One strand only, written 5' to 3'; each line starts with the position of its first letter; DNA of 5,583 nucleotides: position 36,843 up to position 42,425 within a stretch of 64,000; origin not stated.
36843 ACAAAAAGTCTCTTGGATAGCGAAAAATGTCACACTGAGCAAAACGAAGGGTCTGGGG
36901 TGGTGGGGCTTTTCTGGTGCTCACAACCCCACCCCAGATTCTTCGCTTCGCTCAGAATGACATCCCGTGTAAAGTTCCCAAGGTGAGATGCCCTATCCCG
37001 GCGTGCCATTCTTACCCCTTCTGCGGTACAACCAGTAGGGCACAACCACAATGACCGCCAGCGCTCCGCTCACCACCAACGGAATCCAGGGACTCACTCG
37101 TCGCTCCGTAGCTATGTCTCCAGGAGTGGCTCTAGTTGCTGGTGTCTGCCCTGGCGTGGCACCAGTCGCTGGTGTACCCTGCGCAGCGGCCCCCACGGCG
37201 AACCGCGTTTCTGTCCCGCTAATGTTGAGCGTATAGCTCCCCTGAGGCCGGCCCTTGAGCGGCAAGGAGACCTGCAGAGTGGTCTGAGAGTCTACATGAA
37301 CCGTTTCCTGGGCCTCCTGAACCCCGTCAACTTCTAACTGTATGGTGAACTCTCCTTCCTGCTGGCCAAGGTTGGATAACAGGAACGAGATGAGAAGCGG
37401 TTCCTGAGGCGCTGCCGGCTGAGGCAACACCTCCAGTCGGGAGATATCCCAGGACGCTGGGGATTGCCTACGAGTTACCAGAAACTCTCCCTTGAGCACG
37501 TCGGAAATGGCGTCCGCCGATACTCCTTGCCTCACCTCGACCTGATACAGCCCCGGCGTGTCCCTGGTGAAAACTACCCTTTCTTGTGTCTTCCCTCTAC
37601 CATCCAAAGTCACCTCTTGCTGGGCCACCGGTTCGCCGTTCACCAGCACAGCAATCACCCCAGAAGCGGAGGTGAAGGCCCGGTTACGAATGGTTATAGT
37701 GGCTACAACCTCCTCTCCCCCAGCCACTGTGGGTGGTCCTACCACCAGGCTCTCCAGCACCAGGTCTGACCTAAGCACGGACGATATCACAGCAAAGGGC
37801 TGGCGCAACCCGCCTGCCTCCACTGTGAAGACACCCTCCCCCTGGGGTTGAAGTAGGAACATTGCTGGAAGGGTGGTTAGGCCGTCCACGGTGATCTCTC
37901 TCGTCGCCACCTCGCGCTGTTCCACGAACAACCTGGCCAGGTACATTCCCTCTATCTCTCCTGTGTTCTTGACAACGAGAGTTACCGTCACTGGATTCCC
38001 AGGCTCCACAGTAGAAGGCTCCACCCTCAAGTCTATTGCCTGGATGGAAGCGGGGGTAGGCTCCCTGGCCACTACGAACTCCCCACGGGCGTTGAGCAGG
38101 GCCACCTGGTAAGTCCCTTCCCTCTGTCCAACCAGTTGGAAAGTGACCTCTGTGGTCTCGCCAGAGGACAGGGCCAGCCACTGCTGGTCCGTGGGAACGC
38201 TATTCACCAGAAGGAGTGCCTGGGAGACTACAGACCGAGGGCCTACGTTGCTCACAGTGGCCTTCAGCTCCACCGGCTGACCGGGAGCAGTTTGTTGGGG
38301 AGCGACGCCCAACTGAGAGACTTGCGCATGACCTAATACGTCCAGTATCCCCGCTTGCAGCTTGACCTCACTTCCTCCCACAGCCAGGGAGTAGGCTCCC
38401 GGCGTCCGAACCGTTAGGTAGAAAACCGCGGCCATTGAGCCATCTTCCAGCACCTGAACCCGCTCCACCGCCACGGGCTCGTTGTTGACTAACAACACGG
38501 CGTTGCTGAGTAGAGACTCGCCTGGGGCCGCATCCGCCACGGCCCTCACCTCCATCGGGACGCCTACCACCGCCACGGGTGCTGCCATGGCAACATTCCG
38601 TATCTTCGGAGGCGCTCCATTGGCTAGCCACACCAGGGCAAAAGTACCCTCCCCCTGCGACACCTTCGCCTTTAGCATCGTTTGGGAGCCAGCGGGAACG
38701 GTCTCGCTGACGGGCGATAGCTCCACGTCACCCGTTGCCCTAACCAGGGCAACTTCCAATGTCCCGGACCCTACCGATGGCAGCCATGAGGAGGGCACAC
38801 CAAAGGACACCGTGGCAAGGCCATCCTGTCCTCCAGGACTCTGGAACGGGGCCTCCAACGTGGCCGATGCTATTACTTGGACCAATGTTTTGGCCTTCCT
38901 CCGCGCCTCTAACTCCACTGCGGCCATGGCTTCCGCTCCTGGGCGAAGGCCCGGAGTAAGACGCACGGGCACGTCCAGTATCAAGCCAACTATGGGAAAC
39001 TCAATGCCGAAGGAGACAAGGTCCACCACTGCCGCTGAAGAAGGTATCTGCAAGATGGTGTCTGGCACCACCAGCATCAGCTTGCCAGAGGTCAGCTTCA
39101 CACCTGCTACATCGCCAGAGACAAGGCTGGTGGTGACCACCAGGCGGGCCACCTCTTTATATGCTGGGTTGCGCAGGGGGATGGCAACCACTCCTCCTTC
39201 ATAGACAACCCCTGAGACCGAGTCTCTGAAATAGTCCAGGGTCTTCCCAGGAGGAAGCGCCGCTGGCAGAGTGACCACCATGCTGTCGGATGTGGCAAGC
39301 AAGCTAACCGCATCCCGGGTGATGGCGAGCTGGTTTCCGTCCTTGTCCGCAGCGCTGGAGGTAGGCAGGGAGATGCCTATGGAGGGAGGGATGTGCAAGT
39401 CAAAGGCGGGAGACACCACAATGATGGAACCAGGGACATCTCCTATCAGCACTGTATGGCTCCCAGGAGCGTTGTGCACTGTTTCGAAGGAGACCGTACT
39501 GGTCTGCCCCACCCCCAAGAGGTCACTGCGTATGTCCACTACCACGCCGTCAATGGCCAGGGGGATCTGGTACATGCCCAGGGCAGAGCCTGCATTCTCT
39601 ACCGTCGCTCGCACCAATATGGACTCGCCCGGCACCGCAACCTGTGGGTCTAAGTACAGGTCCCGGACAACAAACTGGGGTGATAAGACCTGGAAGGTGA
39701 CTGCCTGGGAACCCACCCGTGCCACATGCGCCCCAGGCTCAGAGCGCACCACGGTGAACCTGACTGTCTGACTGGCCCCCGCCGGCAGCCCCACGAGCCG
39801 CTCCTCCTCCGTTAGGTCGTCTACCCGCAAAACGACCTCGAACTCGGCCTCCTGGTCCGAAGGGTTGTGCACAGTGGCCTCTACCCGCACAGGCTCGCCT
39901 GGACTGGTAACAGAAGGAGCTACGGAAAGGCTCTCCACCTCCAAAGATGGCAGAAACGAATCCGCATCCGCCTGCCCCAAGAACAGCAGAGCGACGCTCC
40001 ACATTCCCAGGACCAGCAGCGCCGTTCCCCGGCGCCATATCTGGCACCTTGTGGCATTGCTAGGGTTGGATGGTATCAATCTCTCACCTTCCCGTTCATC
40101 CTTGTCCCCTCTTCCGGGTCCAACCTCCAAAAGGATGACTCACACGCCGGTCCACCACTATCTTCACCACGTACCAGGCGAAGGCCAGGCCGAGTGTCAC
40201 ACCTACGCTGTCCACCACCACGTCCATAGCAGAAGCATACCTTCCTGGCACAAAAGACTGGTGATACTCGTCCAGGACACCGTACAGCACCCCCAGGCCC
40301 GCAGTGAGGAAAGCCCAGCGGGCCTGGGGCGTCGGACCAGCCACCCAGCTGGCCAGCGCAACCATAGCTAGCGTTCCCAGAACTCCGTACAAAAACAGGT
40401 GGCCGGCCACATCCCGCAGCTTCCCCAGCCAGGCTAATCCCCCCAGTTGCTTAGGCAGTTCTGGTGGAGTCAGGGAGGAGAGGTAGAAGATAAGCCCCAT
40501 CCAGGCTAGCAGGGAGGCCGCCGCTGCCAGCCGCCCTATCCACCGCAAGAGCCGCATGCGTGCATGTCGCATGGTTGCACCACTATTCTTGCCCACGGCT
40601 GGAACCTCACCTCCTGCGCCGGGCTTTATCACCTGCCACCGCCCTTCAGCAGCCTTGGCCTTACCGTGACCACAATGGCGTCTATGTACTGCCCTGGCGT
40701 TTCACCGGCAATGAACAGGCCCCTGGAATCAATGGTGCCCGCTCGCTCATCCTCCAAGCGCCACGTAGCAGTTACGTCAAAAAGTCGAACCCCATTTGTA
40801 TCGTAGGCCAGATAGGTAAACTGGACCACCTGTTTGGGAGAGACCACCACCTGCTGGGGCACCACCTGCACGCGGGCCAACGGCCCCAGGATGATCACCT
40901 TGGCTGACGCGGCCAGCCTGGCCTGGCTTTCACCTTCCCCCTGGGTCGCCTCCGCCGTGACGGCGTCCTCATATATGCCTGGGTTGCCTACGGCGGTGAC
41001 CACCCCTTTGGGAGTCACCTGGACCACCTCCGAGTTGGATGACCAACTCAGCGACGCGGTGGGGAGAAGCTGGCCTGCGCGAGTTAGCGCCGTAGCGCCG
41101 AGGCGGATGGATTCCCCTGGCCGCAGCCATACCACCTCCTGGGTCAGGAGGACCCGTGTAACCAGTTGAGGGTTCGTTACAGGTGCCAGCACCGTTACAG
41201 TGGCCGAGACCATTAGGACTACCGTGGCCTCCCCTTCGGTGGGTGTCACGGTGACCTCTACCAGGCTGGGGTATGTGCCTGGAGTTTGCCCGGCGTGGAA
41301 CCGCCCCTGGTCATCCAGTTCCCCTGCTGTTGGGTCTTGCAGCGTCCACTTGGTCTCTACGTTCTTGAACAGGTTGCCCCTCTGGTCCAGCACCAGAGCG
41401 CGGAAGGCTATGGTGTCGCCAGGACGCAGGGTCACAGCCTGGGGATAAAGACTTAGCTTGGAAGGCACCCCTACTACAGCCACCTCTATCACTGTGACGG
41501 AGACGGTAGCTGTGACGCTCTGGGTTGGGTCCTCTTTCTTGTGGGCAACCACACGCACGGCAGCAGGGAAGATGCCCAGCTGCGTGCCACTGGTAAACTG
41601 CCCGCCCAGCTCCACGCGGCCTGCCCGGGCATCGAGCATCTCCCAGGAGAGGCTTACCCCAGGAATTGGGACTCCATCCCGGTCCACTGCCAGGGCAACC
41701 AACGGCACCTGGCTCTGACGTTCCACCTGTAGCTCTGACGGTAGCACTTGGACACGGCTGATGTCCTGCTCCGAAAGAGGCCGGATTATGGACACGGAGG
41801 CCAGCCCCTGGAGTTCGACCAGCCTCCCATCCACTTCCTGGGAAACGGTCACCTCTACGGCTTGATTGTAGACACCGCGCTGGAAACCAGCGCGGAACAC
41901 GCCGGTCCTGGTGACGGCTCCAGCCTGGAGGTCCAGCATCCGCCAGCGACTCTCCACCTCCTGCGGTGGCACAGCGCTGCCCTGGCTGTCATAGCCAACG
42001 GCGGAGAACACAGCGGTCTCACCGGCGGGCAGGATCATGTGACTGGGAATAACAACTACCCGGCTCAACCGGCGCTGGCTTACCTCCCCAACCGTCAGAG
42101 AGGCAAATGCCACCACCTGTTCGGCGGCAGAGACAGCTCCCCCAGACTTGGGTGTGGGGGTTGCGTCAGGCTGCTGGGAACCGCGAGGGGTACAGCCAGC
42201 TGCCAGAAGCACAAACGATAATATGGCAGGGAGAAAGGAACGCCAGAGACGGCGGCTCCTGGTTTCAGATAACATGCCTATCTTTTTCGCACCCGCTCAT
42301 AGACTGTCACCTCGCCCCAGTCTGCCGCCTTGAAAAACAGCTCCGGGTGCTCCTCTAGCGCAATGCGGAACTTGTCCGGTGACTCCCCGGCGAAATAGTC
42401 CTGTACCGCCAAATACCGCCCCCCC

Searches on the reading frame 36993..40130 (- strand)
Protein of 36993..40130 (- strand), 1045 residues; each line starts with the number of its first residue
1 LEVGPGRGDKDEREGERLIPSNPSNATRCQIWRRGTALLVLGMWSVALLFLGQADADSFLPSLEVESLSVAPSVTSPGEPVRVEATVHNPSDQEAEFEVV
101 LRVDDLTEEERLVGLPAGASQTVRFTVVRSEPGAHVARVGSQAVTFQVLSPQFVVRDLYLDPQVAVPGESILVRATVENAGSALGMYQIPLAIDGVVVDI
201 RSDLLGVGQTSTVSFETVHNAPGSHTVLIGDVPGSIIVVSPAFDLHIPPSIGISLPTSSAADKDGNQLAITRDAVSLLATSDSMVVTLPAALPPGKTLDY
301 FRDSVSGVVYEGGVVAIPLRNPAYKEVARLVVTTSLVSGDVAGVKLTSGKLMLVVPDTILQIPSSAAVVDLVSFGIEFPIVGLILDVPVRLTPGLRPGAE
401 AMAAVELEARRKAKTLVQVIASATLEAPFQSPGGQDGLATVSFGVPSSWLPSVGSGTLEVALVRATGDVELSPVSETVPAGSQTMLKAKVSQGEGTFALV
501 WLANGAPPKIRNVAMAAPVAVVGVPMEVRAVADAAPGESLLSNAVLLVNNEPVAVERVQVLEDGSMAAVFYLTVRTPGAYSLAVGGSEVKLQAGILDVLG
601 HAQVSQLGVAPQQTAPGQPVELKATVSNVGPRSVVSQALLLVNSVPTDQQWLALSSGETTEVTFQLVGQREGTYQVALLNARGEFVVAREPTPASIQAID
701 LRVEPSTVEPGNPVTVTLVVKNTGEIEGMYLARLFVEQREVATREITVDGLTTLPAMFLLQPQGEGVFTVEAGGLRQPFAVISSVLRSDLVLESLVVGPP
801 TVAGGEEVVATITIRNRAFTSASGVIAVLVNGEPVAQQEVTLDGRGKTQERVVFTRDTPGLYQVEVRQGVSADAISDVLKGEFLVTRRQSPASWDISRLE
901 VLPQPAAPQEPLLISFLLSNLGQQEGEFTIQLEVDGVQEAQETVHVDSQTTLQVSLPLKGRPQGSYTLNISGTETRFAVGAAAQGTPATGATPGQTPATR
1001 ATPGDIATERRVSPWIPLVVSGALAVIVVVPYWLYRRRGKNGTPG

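Call 54: search_protein_families(library=pfam, proteins=[window:36993-40130:-], max_evalue=0.00001)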
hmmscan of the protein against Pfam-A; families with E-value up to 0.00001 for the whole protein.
window:36993-40130:- (1045 aa): 2 families
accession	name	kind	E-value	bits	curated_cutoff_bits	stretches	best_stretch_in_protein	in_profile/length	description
PF07705.17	CARDB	-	1.2e-29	102.9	22.7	0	61-139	2-81/101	CARDB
PF13584.12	BatD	-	6.4e-07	30.4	24.1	0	609-677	3-72/92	BatD DUF11 like domain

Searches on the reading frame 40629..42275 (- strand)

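Call 54: search_protein_families(library=pfam, proteins=[window:40629-42275:-], max_evalue=0.00001)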
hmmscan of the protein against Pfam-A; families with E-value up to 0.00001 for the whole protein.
window:40629-42275:- (548 aa): 2 families
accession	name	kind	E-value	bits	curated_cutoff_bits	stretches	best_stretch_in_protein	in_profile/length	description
PF01835.25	MG2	-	7.3e-07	29.9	32.8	0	284-354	12-80/96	MG2 domain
PF02369.22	Big_1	-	3.7e-06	27.4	34.9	0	287-345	17-80/93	Bacterial Ig-like domain (group 1)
